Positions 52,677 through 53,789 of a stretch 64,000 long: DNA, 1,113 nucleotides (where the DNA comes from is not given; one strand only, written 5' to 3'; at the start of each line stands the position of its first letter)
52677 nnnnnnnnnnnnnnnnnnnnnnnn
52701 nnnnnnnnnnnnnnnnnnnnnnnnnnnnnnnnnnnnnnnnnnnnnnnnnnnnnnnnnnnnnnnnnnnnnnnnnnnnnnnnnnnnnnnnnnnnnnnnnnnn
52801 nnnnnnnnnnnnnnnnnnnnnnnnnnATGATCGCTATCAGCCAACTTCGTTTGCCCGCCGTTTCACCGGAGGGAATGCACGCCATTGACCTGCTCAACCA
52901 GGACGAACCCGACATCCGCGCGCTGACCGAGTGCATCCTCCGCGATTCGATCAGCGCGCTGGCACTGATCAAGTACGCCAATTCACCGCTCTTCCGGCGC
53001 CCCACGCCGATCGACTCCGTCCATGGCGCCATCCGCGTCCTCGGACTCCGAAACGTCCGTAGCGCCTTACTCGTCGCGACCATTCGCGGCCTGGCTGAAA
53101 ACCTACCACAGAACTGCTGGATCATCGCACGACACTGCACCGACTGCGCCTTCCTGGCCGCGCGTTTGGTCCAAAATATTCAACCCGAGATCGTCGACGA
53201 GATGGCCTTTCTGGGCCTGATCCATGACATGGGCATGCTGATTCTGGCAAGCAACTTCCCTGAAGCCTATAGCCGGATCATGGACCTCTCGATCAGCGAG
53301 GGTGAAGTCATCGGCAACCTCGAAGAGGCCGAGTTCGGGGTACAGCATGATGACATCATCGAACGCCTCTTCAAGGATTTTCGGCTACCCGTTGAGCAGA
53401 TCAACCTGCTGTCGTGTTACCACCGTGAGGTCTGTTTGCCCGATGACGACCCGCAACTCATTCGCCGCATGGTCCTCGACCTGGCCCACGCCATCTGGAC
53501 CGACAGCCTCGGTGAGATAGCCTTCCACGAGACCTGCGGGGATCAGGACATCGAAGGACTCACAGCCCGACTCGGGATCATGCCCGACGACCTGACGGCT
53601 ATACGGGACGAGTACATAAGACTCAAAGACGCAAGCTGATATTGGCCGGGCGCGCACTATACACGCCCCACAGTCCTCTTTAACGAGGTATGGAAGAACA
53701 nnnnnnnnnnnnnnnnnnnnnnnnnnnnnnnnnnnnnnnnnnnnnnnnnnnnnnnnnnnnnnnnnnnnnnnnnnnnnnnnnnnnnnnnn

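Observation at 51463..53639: GH100 neutral/alkaline invertase translationally coupled to an HDOD signalling protein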

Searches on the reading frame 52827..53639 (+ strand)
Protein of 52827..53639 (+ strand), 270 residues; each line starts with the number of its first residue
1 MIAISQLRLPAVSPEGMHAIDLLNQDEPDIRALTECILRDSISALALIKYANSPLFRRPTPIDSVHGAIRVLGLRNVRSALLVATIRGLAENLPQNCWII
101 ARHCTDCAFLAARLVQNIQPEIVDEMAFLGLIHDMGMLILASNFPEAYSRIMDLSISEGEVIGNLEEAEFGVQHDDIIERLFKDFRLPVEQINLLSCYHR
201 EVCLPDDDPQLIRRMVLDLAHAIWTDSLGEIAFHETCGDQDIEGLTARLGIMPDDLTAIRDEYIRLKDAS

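Call 3: search_protein_families(library=pfam, proteins=[window:52827-53639:+])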
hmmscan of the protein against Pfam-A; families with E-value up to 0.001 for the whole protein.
window:52827-53639:+ (270 aa): 1 family
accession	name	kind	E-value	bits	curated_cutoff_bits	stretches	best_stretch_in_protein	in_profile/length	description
PF08668.18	HDOD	-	1.9e-30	106.3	22.9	1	17-199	9-194/196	HDOD domain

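Call 9: find_homologous_proteins(query=window:52827-53636:+)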
Query window:52827-53636:+ (270 aa): 47 proteins with E <= 0.001 among 1550 candidates.
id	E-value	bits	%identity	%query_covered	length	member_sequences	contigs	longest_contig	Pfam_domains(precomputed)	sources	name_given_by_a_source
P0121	4.0e-175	598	100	100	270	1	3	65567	PF08668.19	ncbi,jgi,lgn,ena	-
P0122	5.1e-140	483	82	97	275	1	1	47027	PF08668.19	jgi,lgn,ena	-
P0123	1.8e-118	413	71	97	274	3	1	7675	PF08668.19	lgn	-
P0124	1.3e-116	407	69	97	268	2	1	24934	PF08668.19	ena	-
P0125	3.0e-99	350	59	99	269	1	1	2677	PF08668.19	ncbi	-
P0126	2.5e-54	202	45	89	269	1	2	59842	PF08668.19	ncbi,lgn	ncbi:MAG: HDOD domain-containing protein [Gammaproteobacteria bacterium]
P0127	1.7e-49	187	39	99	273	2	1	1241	PF08668.19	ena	-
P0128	6.2e-49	185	40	87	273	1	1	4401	PF08668.19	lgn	-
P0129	1.7e-48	183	40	97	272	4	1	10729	PF08668.19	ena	-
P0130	5.2e-48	182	40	94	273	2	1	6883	PF08668.19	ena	-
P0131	6.3e-48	181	41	94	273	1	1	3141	PF08668.19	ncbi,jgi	-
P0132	7.8e-48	181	42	94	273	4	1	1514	PF08668.19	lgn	-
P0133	4.5e-47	179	41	86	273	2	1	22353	PF08668.19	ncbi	-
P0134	4.9e-47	179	41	99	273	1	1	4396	PF08668.19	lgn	-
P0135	5.0e-47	178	39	93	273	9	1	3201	PF08668.19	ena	-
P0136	9.9e-47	178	40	93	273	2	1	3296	PF08668.19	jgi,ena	-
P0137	1.5e-46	177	41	86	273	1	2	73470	PF08668.19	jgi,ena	-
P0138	8.2e-46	175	40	92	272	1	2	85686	PF08668.19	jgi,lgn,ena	-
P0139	2.1e-45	173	40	93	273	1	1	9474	PF08668.19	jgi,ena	-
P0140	2.5e-45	173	41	85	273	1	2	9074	PF08668.19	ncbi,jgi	-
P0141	8.0e-45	171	39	86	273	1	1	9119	PF08668.19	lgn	-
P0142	8.7e-44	168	45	84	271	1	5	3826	PF08668.19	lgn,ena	-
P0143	1.7e-42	164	39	94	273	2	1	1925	PF08668.19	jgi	-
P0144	1.4e-40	157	36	96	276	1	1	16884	PF08668.19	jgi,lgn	jgi:HD-like signal output (HDOD) protein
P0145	3.8e-37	146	36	73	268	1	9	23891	PF08668.19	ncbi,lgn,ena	-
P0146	6.1e-37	145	36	96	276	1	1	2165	PF08668.19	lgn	-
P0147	6.2e-36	142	34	80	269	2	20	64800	PF08668.19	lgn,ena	-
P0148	1.6e-35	141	35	73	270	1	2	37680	PF08668.19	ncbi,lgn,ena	-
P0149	3.6e-35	140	34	80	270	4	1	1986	PF08668.19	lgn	-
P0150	4.3e-35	139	37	88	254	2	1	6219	PF08668.19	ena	-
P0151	1.0e-34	138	36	73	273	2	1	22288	PF08668.19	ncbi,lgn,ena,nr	ncbi:MAG: HDOD domain-containing protein [Gammaproteobacteria bacterium]|nr:HDOD domain-containing p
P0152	2.8e-34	137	34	85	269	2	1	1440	PF08668.19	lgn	-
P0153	4.8e-34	136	36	73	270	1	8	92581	PF08668.19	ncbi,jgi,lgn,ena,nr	ncbi:MAG: hypothetical protein COC05_02365 [Gammaproteobacteria bacterium]|nr:HDOD domain-containing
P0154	7.7e-34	135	35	73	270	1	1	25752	PF08668.19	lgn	-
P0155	6.1e-33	132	33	80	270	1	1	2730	PF08668.19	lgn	-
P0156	2.3e-32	130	34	73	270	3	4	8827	PF08668.19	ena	-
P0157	5.3e-19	87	36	71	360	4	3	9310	PF08668.19,PF01966.29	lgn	-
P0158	2.4e-17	81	34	75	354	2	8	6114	PF08668.19,PF01966.29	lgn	-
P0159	2.5e-17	81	37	68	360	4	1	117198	PF08668.19,PF01966.29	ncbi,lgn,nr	ncbi:MAG TPA: HDOD domain-containing protein [Bryobacteraceae bacterium]|nr:HDOD domain-containing p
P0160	2.9e-17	81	35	68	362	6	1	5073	PF08668.19,PF01966.29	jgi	jgi:putative nucleotidyltransferase with HDIG domain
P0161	2.4e-15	75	28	97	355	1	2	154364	PF08668.19,PF01966.29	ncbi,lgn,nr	ncbi:MAG: HDOD domain-containing protein [Bryobacterales bacterium]|nr:HDOD domain-containing protei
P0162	4.5e-7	48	28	53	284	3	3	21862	PF08668.19,PF01966.29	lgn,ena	-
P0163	1.1e-6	46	27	85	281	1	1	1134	PF08668.19,PF01966.29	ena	-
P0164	3.4e-6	45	26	50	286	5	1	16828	PF08668.19,PF01966.29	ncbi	ncbi:MAG: HDOD domain-containing protein [Candidatus Sedimenticola sp. (ex Thyasira tokunagai)]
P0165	1.6e-4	39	26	59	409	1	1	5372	PF08668.19,PF01966.29,PF00072.31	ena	-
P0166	5.7e-4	37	34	47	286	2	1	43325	PF08668.19,PF01966.29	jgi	jgi:putative nucleotidyltransferase with HDIG domain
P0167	8.1e-4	37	26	70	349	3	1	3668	PF08668.19,PF01966.29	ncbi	-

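Call 21: search_solved_structures(query=window:52827-53636:+, show_alignments=3, max_evalue=0.01)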
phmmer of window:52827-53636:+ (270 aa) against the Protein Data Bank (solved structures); distinct sequences matched with E-value up to 0.01: 7.
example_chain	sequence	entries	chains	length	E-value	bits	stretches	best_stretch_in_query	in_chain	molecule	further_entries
3ljx_A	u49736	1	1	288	1.3e-11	47.6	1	9-200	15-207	MmoQ Response regulator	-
3p3q_A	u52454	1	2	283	1.6e-11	47.3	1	9-200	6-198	MmoQ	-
3hc1_A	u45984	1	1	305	1.4e-10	44.2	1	10-201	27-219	uncharacterized HDOD domain protein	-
3m1t_A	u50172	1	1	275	2.9e-06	30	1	12-177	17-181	Putative phosphohydrolase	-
3i7a_A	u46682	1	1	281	3.4e-06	29.8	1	7-152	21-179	Putative metal-dependent phosphohydrolase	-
3mem_A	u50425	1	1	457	4e-05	26.3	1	9-267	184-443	Putative signal transduction protein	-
9qzk_A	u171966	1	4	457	4.4e-05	26.2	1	25-157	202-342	HDOD domain-containing protein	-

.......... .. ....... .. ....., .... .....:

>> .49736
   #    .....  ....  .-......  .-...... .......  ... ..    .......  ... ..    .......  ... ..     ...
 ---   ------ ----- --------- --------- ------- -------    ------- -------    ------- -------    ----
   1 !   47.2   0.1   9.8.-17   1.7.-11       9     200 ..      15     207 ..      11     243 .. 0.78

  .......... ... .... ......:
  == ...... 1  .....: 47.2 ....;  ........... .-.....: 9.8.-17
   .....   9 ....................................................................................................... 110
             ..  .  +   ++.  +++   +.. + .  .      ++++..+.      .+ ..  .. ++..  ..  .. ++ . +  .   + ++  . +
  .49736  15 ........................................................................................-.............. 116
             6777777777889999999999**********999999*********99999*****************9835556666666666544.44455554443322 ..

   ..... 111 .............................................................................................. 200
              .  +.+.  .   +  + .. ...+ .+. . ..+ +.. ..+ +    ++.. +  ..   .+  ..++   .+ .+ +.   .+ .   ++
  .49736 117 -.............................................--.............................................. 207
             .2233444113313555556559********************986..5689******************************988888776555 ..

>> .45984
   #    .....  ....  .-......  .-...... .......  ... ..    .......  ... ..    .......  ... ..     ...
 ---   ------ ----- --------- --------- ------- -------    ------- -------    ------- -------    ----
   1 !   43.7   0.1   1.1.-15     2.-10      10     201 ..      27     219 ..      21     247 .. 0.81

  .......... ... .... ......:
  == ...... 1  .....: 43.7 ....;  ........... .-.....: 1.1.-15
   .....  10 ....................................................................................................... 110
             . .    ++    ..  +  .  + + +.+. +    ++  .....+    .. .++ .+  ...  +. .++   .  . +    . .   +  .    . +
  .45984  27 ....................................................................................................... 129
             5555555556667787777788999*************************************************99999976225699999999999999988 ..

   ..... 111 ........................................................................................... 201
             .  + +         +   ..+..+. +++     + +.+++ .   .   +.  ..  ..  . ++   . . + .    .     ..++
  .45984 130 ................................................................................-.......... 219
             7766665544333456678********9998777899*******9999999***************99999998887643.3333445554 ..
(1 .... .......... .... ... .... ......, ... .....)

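Call 33: find_related_loci(query=A2, collection=metagenome_contigs, flank=6000)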
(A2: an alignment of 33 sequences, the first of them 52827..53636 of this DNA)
Query A2 (270 aa) in metagenome_contigs; peptide patterns used: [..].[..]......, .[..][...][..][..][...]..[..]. (x = any residue, [..] = any of these).
435 stretches matched a pattern; 66 encode a relative of the query (tblastn E <= 1e-3); 66 distinct loci.
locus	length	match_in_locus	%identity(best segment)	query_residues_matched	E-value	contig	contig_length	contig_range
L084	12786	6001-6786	82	1-262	2e-146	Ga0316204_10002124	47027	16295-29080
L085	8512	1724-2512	69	1-263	1e-122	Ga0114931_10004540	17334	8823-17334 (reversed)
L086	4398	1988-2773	41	2-262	4e-58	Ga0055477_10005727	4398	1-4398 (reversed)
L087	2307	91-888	41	2-266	1e-55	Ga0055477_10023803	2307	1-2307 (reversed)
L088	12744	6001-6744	40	2-252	3e-55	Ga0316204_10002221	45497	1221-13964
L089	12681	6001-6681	42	2-227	4e-54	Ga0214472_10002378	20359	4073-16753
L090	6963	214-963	39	2-254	1e-53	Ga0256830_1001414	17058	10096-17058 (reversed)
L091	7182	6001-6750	40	2-254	2e-53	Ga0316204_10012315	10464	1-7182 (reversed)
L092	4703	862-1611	39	2-254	3e-53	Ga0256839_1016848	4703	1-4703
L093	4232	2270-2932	42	2-221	6e-53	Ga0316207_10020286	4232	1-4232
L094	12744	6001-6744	40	2-252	1e-52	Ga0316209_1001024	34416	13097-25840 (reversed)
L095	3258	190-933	40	4-254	2e-52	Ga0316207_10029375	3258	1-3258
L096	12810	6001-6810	39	2-270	4e-51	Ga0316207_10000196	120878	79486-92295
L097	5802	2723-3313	48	2-199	4e-50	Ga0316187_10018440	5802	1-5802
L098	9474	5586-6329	40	2-252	6e-50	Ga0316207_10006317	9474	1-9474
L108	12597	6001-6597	38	1-199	3e-41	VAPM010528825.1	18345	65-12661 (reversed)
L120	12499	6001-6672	36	1-223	5e-39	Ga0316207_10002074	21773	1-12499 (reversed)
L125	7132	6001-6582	37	6-199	4e-37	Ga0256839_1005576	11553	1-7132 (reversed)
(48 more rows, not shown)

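Call 37: find_encoding_contigs(protein=P0137, flank=10000, max_places=2)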
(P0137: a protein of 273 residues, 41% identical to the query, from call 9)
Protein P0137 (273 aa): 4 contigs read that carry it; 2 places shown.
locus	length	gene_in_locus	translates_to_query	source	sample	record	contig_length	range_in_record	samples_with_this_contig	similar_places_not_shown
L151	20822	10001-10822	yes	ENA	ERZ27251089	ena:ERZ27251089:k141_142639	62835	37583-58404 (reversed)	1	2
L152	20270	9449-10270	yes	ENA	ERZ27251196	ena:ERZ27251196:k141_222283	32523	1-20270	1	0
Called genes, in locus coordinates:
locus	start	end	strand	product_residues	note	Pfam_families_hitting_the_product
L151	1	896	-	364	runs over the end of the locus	PF00180:Iso_dh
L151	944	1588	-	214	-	PF00694:Aconitase_C, PF27512:LeuD, PF27434:LeuD_C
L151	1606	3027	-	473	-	PF00330:Aconitase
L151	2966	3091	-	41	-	-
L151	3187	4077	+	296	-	PF00763:THF_DHG_CYH, PF02882:THF_DHG_CYH_C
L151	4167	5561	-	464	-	PF01406:tRNA-synt_1e, PF09334:tRNA-synt_1g (weak), PF00133:tRNA-synt_1 (weak), PF09334:tRNA-synt_1g, PF01921:tRNA-synt_1f (weak), PF09190:DALR_2, PF23493:CysS_C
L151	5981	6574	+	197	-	PF00160:Pro_isomerase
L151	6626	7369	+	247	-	PF00149:Metallophos, PF12850:Metallophos_2 (faint)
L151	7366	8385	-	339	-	PF00762:Ferrochelatase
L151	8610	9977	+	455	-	PF12899:Glyco_hydro_100, PF22422:MGH1-like_GH (weak)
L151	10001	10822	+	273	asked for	PF08668:HDOD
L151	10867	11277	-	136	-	PF01479:S4, PF28601:HSP15_C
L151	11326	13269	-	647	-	PF02518:HATPase_c, PF13589:HATPase_c_3, PF00183:HSP90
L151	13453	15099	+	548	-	PF02878:PGM_PMM_I, PF02879:PGM_PMM_II, PF02880:PGM_PMM_III, PF24947:PGM1_C_vert_fung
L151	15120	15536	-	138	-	PF00583:Acetyltransf_1, PF13673:Acetyltransf_10 (weak), PF13508:Acetyltransf_7, PF13527:Acetyltransf_9 (weak)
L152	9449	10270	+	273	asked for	PF08668:HDOD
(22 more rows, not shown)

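Call 40: search_protein_families(library=pfam, proteins=[L120:4838-5977:+, L098:6568-8136:+, L098:8136-9086:+, L094:9506-10732:+, L108:3533-4702:-, L125:2751-3443:-, L098:3624-4190:+, L088:2899-3528:-], max_evalue=0.0001)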
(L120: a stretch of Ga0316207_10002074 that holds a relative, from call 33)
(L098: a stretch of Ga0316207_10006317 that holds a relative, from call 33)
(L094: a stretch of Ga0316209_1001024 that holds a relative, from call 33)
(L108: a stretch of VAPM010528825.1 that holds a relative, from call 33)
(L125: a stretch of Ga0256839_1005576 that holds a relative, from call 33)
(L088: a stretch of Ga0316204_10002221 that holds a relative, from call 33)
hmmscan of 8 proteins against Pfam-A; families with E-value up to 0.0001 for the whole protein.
L120:4838-5977:+ (379 aa): 2 families
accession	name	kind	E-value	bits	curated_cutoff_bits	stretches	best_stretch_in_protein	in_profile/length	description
PF13487.12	HD_5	-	3.9e-17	63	27.2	1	202-355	7-163/170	HD domain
PF01966.28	HD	-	4.3e-09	37.1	22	1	218-330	10-116/116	HD domain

L098:6568-8136:+ (522 aa): 1 family
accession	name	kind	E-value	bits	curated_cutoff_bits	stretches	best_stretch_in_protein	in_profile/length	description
PF01565.28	FAD_binding_4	-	7.1e-29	100.7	26.4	1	79-216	1-139/139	FAD binding domain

L098:8136-9086:+ (316 aa): 5 families
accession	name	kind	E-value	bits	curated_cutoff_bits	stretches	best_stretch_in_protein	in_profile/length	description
PF13183.11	Fer4_8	-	4e-10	40.5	27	1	4-66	3-68/68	4Fe-4S dicluster domain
PF13534.11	Fer4_17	-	9.9e-09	36.1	22.2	1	6-67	2-61/61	4Fe-4S dicluster domain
PF12838.12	Fer4_7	-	5.9e-06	27.1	27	1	6-66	2-52/52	4Fe-4S dicluster domain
PF13187.11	Fer4_9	-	1.2e-05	25.7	27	1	5-65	1-50/52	4Fe-4S dicluster domain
PF13237.11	Fer4_10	-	5.3e-05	23.5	25.5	0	4-63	7-53/53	4Fe-4S dicluster domain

L094:9506-10732:+ (408 aa): 1 family
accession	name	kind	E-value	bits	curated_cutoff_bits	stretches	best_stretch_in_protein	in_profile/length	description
PF01494.25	FAD_binding_3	-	3.2e-11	43.5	22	1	8-255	2-265/349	FAD binding domain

L108:3533-4702:- (389 aa): 8 families
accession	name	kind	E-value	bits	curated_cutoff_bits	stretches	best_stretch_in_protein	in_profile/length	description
PF13614.12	AAA_31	-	2.8e-50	171.1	27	1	1-175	1-174/177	AAA domain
PF01656.29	CbiA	-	2.2e-19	70.1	25.4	1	4-225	1-124/125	CobQ/CobB/MinD/ParA nucleotide binding domain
PF06564.18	CBP_BcsQ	-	3.1e-13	50.2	21.3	1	1-244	1-231/234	Cellulose biosynthesis protein BcsQ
PF10609.15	ParA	-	5.1e-12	46.2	27.1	1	2-245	4-244/246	NUBPL iron-transfer P-loop NTPase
PF09140.17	MipZ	-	7.3e-11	42.3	20.7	1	2-159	1-142/262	ATPase MipZ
PF16561.11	AMPK1_CBM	-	1.3e-09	38.5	26.8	1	303-378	9-81/85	Glycogen recognition site of AMP-activated protein kinase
PF00142.24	Fer4_NifH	-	2.2e-07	31.1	25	0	7-50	5-49/271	4Fe-4S iron sulfur cluster binding proteins, NifH/frxC family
PF02374.21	ArsA_ATPase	-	2.4e-05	24.2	24.3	0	6-40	5-39/305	Anion-transporting ATPase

L125:2751-3443:- (230 aa): 0 families

L098:3624-4190:+ (188 aa): 1 family
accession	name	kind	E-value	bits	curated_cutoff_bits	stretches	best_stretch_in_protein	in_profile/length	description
PF01713.27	Smr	-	2.1e-27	95.5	25.7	1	102-183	1-77/77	Smr domain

L088:2899-3528:- (209 aa): 1 family
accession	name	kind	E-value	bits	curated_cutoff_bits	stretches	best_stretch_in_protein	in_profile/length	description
PF13505.12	OMP_b-brl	-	4.2e-18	66.6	28.7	1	11-209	3-175/175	Outer membrane protein beta-barrel domain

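Call 54: predict_structure(alignment_id=A2)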
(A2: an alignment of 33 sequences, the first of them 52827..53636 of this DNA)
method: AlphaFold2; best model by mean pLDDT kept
length: 270 residues; sequences in the alignment: 33
mean_pLDDT: 89.7   pTM: 0.87
mean pLDDT of the five models: 89.7, 88.9, 86.6, 86.5, 82.5
residues with pLDDT >= 90: 164; 70-90: 104; 50-70: 2; < 50: 0
segments of 3 or more residues with pLDDT < 50: none
pLDDT, mean of each block of 10 residues (from residue 1): 83 87 91 94 89 80 92 84 79 90 93 94 91 92 95 96 96 92 86 89 84 94 93 84 94 95 83
secondary structure, 60 per line:
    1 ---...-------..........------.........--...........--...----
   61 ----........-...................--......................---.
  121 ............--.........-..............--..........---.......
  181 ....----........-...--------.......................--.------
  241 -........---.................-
elements in order: H14-23 H30-38 H41-51 H65-72 H74-92 H95-116 H120-132 H135-143 H145-158 H162-170 H174-184 H189-196 H209-231 H242-249 H253-269

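Call 56: fold_search(model_id=the predicted structure, library=pdb)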
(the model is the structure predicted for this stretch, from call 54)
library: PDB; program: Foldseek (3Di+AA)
matches with E <= 10: 165; with E <= 0.001: 8
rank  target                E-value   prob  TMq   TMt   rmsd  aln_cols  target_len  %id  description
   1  9qzk_A                4.0e-08  1.00  0.76  0.48   3.9       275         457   20  SadB of Pseudomonas aeruginosa (released 2025-05-28)
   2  3hc1                  2.8e-07  1.00  0.67  0.62   5.4       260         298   22  Crystal structure of HDOD domain protein with unknown function (NP_953345.1) from GEOBACTER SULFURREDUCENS at 1.90 A res (released 2009-06-02)
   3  3mem                  2.5e-06  1.00  0.72  0.46   4.5       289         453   21  Crystal structure of a Putative signal transduction protein (Maqu_0641) from MARINOBACTER AQUAEOLEI VT8 at 2.25 A resolu (released 2010-05-19)
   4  3i7a                  2.7e-06  1.00  0.64  0.62   5.2       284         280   18  Crystal structure of Putative metal-dependent phosphohydrolase (YP_926882.1) from Shewanella amazonensis SB2B at 2.06 A  (released 2009-07-21)
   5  3m1t                  4.0e-06  1.00  0.62  0.62   7.1       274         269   14  Crystal structure of Putative phosphohydrolase (YP_929327.1) from Shewanella amazonensis SB2B at 1.62 A resolution (released 2010-03-31)
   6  3ljx                  6.0e-06  1.00  0.50  0.53  10.8       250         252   25  Crystal Structure of MmoQ Response regulator (fragment 20-298) from Methylococcus capsulatus str. Bath, Northeast Struct (released 2010-02-16)
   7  3p3q_A                7.8e-06  1.00  0.46  0.51  11.5       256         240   24  Crystal Structure of MmoQ Response regulator from Methylococcus capsulatus str. Bath at the resolution 2.4A, Northeast (released 2010-11-10)
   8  3p3q_B                9.7e-06  1.00  0.52  0.55  11.0       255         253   22  Crystal Structure of MmoQ Response regulator from Methylococcus capsulatus str. Bath at the resolution 2.4A, Northeast (released 2010-11-10)
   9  1vqr_C                2.5e-02  1.00  0.43  0.41  11.6       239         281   14  Crystal structure of a virulence factor (cj0248) from campylobacter jejuni subsp. jejuni at 2.25 A resolution (released 2004-12-28)
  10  1vqr_D                3.4e-02  0.99  0.39  0.39  12.6       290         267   13  Crystal structure of a virulence factor (cj0248) from campylobacter jejuni subsp. jejuni at 2.25 A resolution (released 2004-12-28)
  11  1vqr_A                5.1e-02  0.99  0.40  0.38  12.6       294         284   14  Crystal structure of a virulence factor (cj0248) from campylobacter jejuni subsp. jejuni at 2.25 A resolution (released 2004-12-28)
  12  1vqr_B                5.3e-02  0.99  0.40  0.40  12.8       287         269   15  Crystal structure of a virulence factor (cj0248) from campylobacter jejuni subsp. jejuni at 2.25 A resolution (released 2004-12-28)
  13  3tm8_A                8.6e-02  0.94  0.34  0.30  13.1       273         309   13  Bd1817, a HDG"Y"P protein from Bdellovibrio bacteriovorus (released 2011-10-19)
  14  3tmb_B                9.0e-02  0.97  0.39  0.34  11.6       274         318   12  Bd1817, a HDG"Y"P protein from Bdellovibrio bacteriovorus (released 2011-10-19)
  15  3tm8_B                1.1e-01  0.95  0.35  0.31  12.9       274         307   13  Bd1817, a HDG"Y"P protein from Bdellovibrio bacteriovorus (released 2011-10-19)
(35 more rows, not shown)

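Call 62: search_protein_families(library=ncbifam, proteins=[window:52827-53639:+], max_evalue=0.001)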
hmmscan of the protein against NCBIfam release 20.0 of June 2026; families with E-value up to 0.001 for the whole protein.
window:52827-53639:+ (270 aa): 0 families
